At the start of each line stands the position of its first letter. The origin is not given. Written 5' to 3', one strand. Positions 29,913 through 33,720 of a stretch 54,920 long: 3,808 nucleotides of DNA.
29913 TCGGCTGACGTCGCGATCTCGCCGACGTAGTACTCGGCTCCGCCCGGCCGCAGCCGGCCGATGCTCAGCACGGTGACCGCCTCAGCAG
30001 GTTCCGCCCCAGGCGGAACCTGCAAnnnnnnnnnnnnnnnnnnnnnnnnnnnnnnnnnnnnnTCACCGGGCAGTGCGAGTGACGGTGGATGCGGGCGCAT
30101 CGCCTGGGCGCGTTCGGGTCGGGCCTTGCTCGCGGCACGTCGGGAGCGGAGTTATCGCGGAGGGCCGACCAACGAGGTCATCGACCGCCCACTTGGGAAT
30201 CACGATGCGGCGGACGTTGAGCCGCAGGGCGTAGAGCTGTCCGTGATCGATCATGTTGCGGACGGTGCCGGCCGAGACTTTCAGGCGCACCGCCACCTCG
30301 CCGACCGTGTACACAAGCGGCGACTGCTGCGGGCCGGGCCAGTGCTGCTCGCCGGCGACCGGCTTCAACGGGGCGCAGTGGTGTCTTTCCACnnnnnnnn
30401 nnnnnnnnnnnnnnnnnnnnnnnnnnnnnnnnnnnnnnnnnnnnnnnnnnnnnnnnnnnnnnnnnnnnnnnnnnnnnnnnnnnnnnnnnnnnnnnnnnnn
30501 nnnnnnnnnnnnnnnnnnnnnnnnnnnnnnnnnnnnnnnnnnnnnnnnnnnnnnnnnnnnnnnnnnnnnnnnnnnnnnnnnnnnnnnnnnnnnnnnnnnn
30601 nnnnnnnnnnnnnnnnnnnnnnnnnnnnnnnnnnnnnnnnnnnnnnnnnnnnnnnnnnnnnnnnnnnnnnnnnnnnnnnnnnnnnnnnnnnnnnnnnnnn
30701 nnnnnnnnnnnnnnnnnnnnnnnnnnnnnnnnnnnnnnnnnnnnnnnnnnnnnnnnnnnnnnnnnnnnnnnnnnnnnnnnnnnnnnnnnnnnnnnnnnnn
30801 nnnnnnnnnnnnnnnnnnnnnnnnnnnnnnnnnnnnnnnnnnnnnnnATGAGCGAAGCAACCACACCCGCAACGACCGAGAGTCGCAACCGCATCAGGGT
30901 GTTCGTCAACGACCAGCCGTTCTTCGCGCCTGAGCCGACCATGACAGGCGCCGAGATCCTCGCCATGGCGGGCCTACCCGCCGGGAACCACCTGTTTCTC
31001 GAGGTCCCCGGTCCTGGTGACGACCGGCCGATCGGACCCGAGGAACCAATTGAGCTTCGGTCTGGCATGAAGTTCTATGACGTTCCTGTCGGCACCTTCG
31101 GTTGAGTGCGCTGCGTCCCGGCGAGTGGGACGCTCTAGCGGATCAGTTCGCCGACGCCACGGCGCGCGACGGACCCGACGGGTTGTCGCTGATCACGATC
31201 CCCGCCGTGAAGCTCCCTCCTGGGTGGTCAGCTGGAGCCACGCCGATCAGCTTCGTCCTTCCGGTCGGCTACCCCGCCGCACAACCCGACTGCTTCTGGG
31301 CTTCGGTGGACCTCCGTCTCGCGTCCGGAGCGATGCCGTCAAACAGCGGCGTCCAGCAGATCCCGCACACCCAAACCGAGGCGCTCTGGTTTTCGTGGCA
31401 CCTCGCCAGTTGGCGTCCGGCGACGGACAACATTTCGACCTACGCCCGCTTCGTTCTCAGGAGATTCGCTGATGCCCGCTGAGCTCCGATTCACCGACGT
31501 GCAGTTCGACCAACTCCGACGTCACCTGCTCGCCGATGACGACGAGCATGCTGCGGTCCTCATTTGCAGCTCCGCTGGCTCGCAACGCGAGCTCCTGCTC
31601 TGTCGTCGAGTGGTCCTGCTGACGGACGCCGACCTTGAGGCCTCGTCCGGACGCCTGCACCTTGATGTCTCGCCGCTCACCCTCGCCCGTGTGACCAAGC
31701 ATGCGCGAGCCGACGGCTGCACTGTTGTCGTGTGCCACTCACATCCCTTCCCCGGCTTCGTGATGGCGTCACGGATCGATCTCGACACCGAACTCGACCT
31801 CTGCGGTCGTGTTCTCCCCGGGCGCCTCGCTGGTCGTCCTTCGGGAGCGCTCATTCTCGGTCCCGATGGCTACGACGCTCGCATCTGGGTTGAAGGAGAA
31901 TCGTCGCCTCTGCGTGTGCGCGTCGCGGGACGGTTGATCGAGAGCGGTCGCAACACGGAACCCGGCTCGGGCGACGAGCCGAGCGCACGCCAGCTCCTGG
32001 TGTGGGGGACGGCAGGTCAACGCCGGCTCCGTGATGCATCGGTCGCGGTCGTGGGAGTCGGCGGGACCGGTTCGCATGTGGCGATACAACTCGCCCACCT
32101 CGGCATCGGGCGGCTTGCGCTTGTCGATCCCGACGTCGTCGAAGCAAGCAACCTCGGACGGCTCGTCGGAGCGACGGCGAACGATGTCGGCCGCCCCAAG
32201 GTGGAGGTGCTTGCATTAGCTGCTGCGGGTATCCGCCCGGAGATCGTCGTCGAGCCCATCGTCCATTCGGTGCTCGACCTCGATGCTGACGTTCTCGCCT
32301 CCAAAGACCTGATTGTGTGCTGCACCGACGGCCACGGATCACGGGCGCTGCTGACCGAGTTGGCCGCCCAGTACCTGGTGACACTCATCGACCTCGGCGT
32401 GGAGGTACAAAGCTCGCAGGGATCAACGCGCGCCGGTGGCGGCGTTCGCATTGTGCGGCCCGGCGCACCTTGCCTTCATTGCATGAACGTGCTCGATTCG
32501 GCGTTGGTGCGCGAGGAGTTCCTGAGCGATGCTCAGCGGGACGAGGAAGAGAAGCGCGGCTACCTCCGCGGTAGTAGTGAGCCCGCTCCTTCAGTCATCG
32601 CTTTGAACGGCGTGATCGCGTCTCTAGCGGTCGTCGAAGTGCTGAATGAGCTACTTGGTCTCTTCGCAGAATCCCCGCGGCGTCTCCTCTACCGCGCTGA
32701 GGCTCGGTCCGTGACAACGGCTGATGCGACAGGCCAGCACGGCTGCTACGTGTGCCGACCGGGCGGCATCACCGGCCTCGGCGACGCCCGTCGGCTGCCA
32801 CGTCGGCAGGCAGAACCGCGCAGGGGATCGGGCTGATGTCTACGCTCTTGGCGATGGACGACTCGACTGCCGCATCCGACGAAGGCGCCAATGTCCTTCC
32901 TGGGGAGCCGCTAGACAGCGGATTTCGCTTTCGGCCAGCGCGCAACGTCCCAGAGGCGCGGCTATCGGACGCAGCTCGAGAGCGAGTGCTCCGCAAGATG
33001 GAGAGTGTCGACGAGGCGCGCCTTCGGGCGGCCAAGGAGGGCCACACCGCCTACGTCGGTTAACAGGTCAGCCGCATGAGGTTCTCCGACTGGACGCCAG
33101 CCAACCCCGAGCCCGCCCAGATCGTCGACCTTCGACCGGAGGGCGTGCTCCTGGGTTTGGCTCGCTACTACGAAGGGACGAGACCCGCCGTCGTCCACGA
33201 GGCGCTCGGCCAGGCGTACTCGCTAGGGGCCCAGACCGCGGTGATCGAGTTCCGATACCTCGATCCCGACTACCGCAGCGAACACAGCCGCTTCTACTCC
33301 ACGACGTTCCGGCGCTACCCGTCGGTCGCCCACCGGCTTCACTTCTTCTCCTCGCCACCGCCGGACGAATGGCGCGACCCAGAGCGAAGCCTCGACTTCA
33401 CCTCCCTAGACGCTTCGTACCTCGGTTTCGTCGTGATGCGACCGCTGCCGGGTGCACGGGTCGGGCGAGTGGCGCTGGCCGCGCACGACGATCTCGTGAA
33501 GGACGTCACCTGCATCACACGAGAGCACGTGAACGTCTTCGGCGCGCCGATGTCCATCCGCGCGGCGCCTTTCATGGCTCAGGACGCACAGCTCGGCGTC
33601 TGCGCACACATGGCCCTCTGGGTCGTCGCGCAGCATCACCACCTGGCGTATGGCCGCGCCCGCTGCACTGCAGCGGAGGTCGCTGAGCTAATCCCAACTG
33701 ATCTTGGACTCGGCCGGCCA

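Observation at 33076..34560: Large papain-like Cys peptidase candidate embedded in the Ubl operon (second protease besides JAB)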

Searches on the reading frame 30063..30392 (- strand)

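Call 5: search_protein_families(library=pfam, proteins=[window:30063-30392:-], max_evalue=0.1)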
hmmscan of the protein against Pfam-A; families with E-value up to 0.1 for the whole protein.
window:30063-30392:- (109 aa): 3 families
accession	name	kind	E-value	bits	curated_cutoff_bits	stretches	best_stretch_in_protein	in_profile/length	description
PF12728.13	HTH_17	-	1.6e-08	35.1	27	1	27-73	1-46/51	Helix-turn-helix domain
PF21531.3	Rv2175c_wHTH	-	5.9e-05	23.4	27.1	1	27-66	15-53/57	DNA-binding protein Rv2175c, wHTH domain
PF00376.29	MerR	-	0.056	13.7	28.2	1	29-53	1-25/38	MerR family regulatory protein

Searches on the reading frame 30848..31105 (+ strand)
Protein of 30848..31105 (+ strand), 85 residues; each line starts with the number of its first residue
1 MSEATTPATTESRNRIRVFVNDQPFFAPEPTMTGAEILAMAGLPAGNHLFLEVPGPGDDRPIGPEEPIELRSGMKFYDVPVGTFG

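Call 5: search_protein_families(library=pfam, proteins=[window:30848-31105:+], max_evalue=0.1)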
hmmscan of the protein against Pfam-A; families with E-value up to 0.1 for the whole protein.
window:30848-31105:+ (85 aa): 1 family
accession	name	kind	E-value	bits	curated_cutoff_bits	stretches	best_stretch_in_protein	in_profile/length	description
PF14452.12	Multi_ubiq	-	1.7e-12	47.8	24.5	1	17-76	2-63/69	Multiubiquitin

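Call 12: search_protein_families(library=ncbifam, proteins=[window:30848-31105:+], max_evalue=1)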
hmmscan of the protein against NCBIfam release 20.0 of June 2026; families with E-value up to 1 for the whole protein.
window:30848-31105:+ (85 aa): 0 families

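Call 13: search_protein_families(library=padloc, proteins=[window:30848-31105:+], max_evalue=1)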
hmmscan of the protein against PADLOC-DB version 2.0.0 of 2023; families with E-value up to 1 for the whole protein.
window:30848-31105:+ (85 aa): 0 families

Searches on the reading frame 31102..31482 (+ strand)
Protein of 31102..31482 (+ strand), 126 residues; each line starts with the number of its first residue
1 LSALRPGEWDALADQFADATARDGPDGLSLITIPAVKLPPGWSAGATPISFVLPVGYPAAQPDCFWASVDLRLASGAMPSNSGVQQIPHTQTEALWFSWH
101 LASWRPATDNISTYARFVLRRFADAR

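Call 5: search_protein_families(library=pfam, proteins=[window:31102-31482:+], max_evalue=0.1)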
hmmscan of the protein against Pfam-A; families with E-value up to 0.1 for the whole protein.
window:31102-31482:+ (126 aa): 1 family
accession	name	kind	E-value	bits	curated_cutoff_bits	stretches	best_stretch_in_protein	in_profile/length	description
PF14462.11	Prok-E2_E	-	3.6e-09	36.9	25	1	29-120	25-118/123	Prokaryotic E2 family E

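Call 12: search_protein_families(library=ncbifam, proteins=[window:31102-31482:+], max_evalue=1)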
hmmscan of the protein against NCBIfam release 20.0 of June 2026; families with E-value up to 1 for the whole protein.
window:31102-31482:+ (126 aa): 0 families

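Call 13: search_protein_families(library=padloc, proteins=[window:31102-31482:+], max_evalue=1)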
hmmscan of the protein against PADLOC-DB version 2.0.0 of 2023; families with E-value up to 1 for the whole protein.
window:31102-31482:+ (126 aa): 0 families

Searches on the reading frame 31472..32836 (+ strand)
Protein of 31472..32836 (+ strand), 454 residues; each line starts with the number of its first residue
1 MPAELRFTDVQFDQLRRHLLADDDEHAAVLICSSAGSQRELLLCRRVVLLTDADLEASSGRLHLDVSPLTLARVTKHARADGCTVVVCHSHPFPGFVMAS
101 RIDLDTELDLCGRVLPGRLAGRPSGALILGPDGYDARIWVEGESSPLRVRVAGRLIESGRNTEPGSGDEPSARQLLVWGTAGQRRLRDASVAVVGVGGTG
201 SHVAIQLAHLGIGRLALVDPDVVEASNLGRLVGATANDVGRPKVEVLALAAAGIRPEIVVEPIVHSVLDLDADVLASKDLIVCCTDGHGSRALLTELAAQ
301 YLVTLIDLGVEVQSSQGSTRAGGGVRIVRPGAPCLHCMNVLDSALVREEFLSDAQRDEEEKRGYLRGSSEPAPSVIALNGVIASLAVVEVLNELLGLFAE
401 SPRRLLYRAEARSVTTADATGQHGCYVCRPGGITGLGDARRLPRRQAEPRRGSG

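Call 5: search_protein_families(library=pfam, proteins=[window:31472-32836:+], max_evalue=0.1)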
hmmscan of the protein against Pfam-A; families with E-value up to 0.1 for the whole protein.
window:31472-32836:+ (454 aa): 3 families
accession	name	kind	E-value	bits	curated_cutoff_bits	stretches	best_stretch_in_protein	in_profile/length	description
PF00899.27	ThiF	-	1.2e-39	136.4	28.1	1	172-407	2-217/238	ThiF family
PF14464.11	Prok-JAB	-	0.00065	20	25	1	12-110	5-93/114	Prokaryotic homologs of the JAB domain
PF18096.6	Thump_like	-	0.035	14.4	26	0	8-46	36-78/78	THUMP domain-like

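Call 12: search_protein_families(library=ncbifam, proteins=[window:31472-32836:+], max_evalue=1)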
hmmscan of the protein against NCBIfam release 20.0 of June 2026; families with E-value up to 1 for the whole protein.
window:31472-32836:+ (454 aa): 29 families (the best 25 are shown)
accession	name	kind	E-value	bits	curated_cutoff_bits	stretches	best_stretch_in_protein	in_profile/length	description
TIGR02356.1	adenyl_thiF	equivalog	3.5e-24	85.3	275.25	1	178-338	11-165/203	thiazole biosynthesis adenylyltransferase ThiF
NF004281.0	PRK05690.1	subfamily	2.7e-23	82.5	266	1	178-308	22-153/250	molybdopterin-synthase adenylyltransferase MoeB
NF006444.0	PRK08762.1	equivalog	2.9e-23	82.1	449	1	178-338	137-294/387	molybdopterin-synthase adenylyltransferase MoeB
NF047750.1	SAMPActivE1UbaA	equivalog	3e-22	79.3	450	1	179-301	23-146/270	SAMP-activating enzyme E1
NF006204.0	PRK08328.1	equivalog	2.9e-21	76.1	339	1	172-326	11-167/231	hypothetical protein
NF006395.0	PRK08644.1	equivalog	6.5e-21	74.9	159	1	183-300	25-142/215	sulfur carrier protein ThiS adenylyltransferase ThiF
NF004111.0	PRK05600.1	equivalog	7.7e-20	71.3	437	1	172-298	23-152/371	ThiF family adenylyltransferase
TIGR02355.1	moeB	equivalog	1.9e-19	70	376.55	1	181-306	17-143/240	molybdopterin-synthase adenylyltransferase MoeB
NF006077.0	PRK08223.1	equivalog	2.5e-19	69.4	266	1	178-273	18-113/296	hypothetical protein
TIGR02354.1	thiF_fam2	equivalog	3e-18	66.4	152.2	1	184-296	17-129/200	thiamine biosynthesis protein ThiF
NF005902.0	PRK07878.1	equivalog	2.5e-17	62.9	647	1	179-297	33-152/392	adenylyltransferase/sulfurtransferase MoeZ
NF005646.0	PRK07411.1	equivalog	1.6e-16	60.5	633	1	179-295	29-146/390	molybdopterin-synthase adenylyltransferase MoeB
NF009123.0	PRK12475.1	subfamily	4.9e-16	58.9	510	1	178-338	14-170/338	MoeB/ThiF family adenylyltransferase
NF011424.0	PRK14851.1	subfamily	1.7e-13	49.4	1170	1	175-262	30-117/679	hypothetical protein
NF058523.1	6A-MBL_cap2_3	equivalog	2e-13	49.8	320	1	181-278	291-392/665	anti-phage 6A-MBL system cap2_3 protein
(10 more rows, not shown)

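Call 13: search_protein_families(library=padloc, proteins=[window:31472-32836:+], max_evalue=1)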
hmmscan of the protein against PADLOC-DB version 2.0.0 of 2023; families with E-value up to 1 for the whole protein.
window:31472-32836:+ (454 aa): 32 families (the best 25 are shown)
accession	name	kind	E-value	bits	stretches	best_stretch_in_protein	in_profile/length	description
PDLC00829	E1-E2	-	7.8e-19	66.1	1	184-306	167-291/426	E1-E2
PDLC00828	E1-E2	-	5.7e-18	63.4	1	185-301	172-290/431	E1-E2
PDLC00832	E1-E2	-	2e-17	60.7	1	184-296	334-448/588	E1-E2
PDLC00836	E1-E2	-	2.6e-17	60.6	1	183-297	336-453/602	E1-E2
PDLC00837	E1-E2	-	5.6e-17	59.7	1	175-285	312-428/593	E1-E2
PDLC00855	E1-E2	-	1.3e-14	52.1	1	183-262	297-375/579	E1-E2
PDLC00844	E1-E2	-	1.5e-14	51.5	1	183-306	271-396/489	E1-E2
PDLC00856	E1-E2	-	3e-14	50.4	1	186-302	320-437/573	E1-E2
PDLC00851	E1-E2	-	3.2e-14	50.7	1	183-248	235-299/491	E1-E2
PDLC00840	E1-E2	-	3.5e-14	50.7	1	184-285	209-313/458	E1-E2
PDLC00843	E1-E2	-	4.8e-12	43.2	1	182-285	312-415/575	E1-E2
PDLC00854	E1-E2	-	6.7e-12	43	1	183-287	356-464/605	E1-E2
PDLC00842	E1-E2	-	1e-11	42.3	1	181-286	298-404/549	E1-E2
PDLC00839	E1-E2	-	1e-11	41.8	1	183-289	365-473/602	E1-E2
PDLC00847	E1-E2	-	1.4e-11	41.5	1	184-306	282-405/523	E1-E2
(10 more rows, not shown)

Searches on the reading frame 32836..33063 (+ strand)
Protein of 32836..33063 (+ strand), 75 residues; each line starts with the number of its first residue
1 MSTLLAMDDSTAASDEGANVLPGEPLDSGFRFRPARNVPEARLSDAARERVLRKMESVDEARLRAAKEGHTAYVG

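Call 5: search_protein_families(library=pfam, proteins=[window:32836-33063:+], max_evalue=0.1)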
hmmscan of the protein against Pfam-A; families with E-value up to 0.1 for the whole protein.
window:32836-33063:+ (75 aa): 1 family
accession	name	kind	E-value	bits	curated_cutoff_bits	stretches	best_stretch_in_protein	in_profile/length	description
PF08338.16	DUF1731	-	0.058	13.6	27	0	16-33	19-36/47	Domain of unknown function (DUF1731)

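Call 12: search_protein_families(library=ncbifam, proteins=[window:32836-33063:+], max_evalue=1)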
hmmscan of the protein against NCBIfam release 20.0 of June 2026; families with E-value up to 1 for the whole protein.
window:32836-33063:+ (75 aa): 0 families

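Call 13: search_protein_families(library=padloc, proteins=[window:32836-33063:+], max_evalue=1)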
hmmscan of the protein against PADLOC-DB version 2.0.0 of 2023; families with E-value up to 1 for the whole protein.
window:32836-33063:+ (75 aa): 0 families

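Call 80: search_protein_families(library=phrogs, proteins=[window:32836-33060:+], max_evalue=0.1)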
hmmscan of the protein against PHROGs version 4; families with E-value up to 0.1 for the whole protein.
window:32836-33060:+ (75 aa): 0 families

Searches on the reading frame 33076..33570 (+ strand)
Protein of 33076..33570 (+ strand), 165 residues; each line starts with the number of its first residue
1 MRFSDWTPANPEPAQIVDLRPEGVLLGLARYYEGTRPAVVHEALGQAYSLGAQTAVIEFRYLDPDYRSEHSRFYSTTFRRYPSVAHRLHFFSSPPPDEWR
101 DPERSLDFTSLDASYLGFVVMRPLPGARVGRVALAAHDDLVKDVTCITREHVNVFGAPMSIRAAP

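Call 105: predict_structure(alignment_id=A6)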
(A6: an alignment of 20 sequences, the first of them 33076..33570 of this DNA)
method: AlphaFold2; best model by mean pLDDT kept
length: 165 residues; sequences in the alignment: 20
mean_pLDDT: 81.9   pTM: 0.80
mean pLDDT of the five models: 81.9, 81.8, 81.0, 80.5, 79.9
residues with pLDDT >= 90: 72; 70-90: 55; 50-70: 18; < 50: 20
segments of 3 or more residues with pLDDT < 50: 63-82
pLDDT, mean of each block of 10 residues (from residue 1): 66 88 93 87 94 92 45 44 77 92 85 94 80 91 90 90 85
secondary structure, 60 per line:
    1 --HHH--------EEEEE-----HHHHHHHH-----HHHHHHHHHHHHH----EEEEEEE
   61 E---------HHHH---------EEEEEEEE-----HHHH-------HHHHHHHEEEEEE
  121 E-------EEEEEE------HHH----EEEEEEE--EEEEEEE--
elements in order: E14-18 H24-31 H37-49 E54-61 H71-74 E84-91 H97-100 H108-114 E115-121 E129-134 E148-154 E157-163

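Call 107: fold_search(model_id=the predicted structure, library=pdb)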
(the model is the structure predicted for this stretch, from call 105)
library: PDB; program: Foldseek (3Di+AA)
matches with E <= 10: 53; with E <= 0.001: 0
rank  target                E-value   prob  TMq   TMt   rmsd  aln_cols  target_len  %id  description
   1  1tid_C                1.5e+00  0.08  0.26  0.31  14.1       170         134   10  Crystal Structures of the ADP and ATP bound forms of the Bacillus Anti-sigma factor SpoIIAB in complex with the Anti-a (released 2004-06-15)
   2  8xjh_B                2.0e+00  0.02  0.15  0.13  14.1       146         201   14  Crystal structure of Arabidopsis N-amino acetyltransferase 2 (AtNATA2) bound to di-CoA (released 2024-12-25)
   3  8w97                  2.5e+00  0.04  0.16  0.18   4.0        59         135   17  De novo design protein -PK16 (released 2024-09-11)
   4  8v8b                  2.7e+00  0.02  0.18  0.07  15.6       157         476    7  Structure of 80alpha portal protein expressed in E. coli (released 2024-01-10)
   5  8xj5_Q                3.0e+00  0.02  0.14  0.12  14.4       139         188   15  Crystal structure of AtNATA1 bound to Ornithine and CoA (released 2024-12-25)
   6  2i7h_A                3.2e+00  0.06  0.20  0.18   8.8        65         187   15  Crystal Structure of the Nitroreductase-like Family Protein from Bacillus cereus (released 2006-10-03)
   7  8xj5_A                3.4e+00  0.03  0.17  0.16  14.2       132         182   18  Crystal structure of AtNATA1 bound to Ornithine and CoA (released 2024-12-25)
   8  3jc8_Qa               3.4e+00  0.02  0.14  0.07  15.9       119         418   18  Architectural model of the type IVa pilus machine in a piliated state (released 2016-03-16)
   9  8i4m_S                3.4e+00  0.01  0.13  0.06  28.5       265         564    8  Portal-tail complex structure of the Cyanophage P-SCSP1u (released 2023-11-01)
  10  6mek_C                3.8e+00  0.08  0.18  0.18   7.7        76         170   14  Crystal structure of Hepatitis C virus envelope glycoprotein E2 core in complex with human antibodies HEPC3 and HEPC46 (released 2018-11-21)
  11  2i7h_E                4.3e+00  0.04  0.18  0.17   9.4        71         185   18  Crystal Structure of the Nitroreductase-like Family Protein from Bacillus cereus (released 2006-10-03)
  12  5coz                  4.5e+00  0.02  0.19  0.10  19.2       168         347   11  Crystal structure of an uncharacterized protein (EUBREC_2869) from Eubacterium rectale ATCC 33656 at 1.45 A resolution (released 2015-08-05)
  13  6z6c_BBB              4.8e+00  0.02  0.13  0.08   9.9        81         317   11  Crystal structurel of FleA lectin in complex with a monovalent inhibitor (released 2021-04-07)
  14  9zdw_PA               4.8e+00  0.01  0.16  0.06  21.5       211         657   12  Pseudomonas phage DEV delta-gp53 mutant neck and tail (portal, head-to-tail and tail tube proteins) (released 2026-01-21)
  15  1qa2                  5.1e+00  0.03  0.22  0.09  12.9       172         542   12  TAILSPIKE PROTEIN, MUTANT A334V (released 2000-01-12)
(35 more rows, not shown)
